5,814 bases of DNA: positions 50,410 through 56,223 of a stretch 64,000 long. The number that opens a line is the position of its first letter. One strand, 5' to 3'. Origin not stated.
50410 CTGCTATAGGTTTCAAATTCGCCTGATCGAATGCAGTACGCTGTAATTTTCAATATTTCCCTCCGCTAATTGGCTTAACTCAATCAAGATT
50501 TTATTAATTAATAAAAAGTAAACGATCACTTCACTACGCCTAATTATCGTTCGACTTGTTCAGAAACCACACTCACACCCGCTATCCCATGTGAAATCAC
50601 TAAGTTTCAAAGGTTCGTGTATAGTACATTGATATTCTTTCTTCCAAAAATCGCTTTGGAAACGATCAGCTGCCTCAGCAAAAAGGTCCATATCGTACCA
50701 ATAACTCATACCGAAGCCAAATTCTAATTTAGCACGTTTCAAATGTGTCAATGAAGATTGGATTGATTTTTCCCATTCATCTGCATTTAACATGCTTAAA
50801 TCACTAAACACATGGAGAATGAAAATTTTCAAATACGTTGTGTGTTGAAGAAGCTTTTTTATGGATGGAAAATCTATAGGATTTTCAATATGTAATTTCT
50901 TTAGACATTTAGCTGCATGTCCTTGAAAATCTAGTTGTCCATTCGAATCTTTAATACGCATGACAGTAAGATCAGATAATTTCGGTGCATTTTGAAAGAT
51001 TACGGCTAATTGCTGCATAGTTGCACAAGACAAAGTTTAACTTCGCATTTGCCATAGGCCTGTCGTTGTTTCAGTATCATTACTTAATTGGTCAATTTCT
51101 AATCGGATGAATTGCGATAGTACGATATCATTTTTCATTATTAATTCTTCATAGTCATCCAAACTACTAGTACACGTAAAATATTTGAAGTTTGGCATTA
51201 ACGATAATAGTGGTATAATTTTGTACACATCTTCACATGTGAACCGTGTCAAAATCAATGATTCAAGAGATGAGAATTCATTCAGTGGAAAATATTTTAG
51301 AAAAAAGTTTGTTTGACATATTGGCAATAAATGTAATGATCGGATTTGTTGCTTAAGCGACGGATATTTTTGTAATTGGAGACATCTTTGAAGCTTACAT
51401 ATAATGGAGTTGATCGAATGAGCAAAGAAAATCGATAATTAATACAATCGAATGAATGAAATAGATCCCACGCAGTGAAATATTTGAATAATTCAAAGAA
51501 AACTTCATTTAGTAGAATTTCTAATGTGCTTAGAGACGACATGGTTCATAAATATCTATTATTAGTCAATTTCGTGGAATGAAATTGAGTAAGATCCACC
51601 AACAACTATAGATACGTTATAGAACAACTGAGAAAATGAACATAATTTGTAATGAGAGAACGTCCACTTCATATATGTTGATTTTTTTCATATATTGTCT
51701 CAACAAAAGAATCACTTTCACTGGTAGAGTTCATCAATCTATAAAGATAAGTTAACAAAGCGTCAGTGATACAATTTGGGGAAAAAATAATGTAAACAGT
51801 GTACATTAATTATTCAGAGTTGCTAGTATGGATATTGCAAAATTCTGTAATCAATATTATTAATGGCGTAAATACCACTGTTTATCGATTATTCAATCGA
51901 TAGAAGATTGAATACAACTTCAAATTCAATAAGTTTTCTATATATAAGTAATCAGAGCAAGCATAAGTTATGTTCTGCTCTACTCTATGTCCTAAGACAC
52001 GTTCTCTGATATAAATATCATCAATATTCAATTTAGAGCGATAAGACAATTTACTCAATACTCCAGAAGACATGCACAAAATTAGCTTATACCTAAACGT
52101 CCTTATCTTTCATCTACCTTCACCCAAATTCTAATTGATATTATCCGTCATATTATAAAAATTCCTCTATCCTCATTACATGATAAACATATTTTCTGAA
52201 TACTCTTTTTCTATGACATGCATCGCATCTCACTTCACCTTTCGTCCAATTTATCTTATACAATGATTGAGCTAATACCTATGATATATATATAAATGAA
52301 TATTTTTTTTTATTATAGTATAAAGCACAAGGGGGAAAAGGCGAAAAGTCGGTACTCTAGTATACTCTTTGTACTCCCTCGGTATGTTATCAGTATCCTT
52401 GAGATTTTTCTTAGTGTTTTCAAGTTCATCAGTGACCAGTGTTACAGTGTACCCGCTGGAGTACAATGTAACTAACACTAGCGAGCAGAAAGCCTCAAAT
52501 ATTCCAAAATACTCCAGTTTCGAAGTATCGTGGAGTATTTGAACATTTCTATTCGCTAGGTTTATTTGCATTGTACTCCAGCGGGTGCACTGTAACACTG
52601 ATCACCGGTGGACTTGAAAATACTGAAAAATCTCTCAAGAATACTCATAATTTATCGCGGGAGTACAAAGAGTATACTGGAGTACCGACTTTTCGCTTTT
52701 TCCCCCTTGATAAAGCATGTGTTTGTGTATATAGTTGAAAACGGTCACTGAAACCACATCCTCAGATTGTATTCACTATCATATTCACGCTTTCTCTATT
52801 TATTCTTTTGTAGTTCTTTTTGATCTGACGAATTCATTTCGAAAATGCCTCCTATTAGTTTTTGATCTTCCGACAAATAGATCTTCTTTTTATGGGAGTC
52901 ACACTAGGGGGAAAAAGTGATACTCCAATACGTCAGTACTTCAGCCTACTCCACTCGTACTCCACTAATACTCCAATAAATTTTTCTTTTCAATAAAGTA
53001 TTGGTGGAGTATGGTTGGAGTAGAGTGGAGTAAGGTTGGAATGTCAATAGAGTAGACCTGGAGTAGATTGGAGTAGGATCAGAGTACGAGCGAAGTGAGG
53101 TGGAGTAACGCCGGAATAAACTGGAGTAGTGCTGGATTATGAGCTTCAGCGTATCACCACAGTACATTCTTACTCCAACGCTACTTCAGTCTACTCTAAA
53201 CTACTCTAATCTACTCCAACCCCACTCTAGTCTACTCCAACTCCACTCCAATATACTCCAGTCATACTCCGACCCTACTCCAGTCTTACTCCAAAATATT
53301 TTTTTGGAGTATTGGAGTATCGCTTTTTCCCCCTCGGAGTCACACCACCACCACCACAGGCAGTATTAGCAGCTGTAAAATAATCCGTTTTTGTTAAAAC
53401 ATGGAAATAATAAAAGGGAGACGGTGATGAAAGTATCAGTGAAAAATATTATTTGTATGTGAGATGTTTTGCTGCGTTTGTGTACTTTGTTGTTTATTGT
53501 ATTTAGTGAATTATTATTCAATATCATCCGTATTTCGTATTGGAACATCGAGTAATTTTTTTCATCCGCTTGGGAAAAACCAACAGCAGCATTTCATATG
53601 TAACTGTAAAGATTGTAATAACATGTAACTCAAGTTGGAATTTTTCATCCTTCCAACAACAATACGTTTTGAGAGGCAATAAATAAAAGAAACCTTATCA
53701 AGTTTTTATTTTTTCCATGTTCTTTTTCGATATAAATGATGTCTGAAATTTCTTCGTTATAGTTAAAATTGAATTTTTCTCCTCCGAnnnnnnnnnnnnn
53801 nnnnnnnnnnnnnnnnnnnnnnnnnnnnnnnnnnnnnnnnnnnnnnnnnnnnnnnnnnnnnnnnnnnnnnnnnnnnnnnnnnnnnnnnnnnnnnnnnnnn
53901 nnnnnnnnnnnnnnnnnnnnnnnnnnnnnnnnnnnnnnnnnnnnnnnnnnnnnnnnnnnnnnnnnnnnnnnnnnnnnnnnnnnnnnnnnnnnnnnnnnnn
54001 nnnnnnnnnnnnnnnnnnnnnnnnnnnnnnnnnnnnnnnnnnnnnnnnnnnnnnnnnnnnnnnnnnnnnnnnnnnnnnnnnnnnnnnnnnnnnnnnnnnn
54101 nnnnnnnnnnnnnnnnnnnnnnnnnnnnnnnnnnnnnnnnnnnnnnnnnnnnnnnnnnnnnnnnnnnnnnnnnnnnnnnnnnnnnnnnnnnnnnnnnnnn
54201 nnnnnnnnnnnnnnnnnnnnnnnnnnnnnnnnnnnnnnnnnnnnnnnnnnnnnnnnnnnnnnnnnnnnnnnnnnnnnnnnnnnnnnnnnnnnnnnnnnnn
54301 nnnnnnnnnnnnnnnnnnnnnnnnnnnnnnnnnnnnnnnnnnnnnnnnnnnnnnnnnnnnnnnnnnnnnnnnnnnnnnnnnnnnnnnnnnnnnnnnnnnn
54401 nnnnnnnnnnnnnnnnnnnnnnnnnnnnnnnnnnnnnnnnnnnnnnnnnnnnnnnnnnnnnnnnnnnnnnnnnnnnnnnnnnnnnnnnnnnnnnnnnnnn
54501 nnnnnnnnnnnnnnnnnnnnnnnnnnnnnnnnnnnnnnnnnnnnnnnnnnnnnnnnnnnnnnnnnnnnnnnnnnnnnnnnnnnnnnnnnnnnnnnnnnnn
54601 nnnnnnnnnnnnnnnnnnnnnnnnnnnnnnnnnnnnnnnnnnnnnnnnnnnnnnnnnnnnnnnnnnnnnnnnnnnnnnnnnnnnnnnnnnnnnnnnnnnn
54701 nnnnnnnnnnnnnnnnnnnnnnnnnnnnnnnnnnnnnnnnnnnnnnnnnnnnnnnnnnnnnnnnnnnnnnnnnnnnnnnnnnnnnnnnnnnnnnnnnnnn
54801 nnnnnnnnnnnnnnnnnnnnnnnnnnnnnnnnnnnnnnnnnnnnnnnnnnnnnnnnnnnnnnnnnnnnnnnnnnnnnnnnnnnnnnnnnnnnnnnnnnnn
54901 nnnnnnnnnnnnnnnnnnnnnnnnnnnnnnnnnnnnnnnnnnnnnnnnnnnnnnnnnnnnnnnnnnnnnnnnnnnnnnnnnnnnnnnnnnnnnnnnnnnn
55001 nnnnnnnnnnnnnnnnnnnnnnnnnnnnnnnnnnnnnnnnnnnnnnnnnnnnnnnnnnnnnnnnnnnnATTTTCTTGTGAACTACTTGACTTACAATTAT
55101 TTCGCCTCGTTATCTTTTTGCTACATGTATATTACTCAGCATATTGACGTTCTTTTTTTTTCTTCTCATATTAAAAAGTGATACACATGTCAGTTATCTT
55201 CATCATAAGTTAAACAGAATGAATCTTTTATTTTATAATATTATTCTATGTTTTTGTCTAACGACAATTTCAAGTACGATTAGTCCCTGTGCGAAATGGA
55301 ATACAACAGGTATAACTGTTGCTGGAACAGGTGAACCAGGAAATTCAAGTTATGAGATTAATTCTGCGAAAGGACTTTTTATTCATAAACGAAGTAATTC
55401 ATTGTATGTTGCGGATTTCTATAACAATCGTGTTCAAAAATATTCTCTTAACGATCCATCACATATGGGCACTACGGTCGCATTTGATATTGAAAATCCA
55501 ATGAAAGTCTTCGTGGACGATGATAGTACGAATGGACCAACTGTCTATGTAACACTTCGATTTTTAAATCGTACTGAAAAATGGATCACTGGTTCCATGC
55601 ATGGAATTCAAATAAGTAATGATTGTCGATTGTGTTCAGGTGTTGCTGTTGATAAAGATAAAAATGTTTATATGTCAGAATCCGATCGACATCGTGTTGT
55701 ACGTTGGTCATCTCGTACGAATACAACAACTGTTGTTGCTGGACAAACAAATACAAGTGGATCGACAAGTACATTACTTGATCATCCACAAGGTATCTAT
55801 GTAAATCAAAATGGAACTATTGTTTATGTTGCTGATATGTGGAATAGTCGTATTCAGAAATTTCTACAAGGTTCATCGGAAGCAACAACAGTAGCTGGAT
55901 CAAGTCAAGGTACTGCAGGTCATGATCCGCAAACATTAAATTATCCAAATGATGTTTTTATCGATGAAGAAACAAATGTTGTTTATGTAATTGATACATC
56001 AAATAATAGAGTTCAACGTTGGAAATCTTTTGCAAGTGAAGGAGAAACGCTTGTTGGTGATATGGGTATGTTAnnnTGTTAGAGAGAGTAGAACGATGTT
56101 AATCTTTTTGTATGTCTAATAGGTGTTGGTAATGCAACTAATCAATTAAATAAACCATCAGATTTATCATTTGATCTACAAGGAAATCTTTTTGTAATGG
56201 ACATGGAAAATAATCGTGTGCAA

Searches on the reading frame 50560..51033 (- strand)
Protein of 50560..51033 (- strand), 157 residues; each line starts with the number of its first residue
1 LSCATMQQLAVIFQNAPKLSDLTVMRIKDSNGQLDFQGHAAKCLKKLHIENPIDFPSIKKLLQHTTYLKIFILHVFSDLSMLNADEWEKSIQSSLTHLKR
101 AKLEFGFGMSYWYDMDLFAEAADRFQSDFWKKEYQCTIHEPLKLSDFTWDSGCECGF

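Call 10: search_protein_families(library=pfam, proteins=[window:50560-51033:-])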
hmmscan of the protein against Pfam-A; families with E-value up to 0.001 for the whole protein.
window:50560-51033:- (157 aa): 0 families

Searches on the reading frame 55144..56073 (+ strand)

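Call 10: search_protein_families(library=pfam, proteins=[window:55144-56073:+])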
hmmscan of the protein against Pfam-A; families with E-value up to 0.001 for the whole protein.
window:55144-56073:+ (310 aa): 3 families
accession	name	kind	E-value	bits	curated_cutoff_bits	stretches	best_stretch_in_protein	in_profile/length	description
PF01436.27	NHL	-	1.2e-20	72.9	20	1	212-240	1-28/28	NHL repeat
PF01731.26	Arylesterase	-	5.7e-06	26.9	21.3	0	211-237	52-78/86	Arylesterase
PF08450.18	SGL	-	9.8e-05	22.5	26.3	0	151-191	183-213/246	SMP-30/Gluconolactonase/LRE-like region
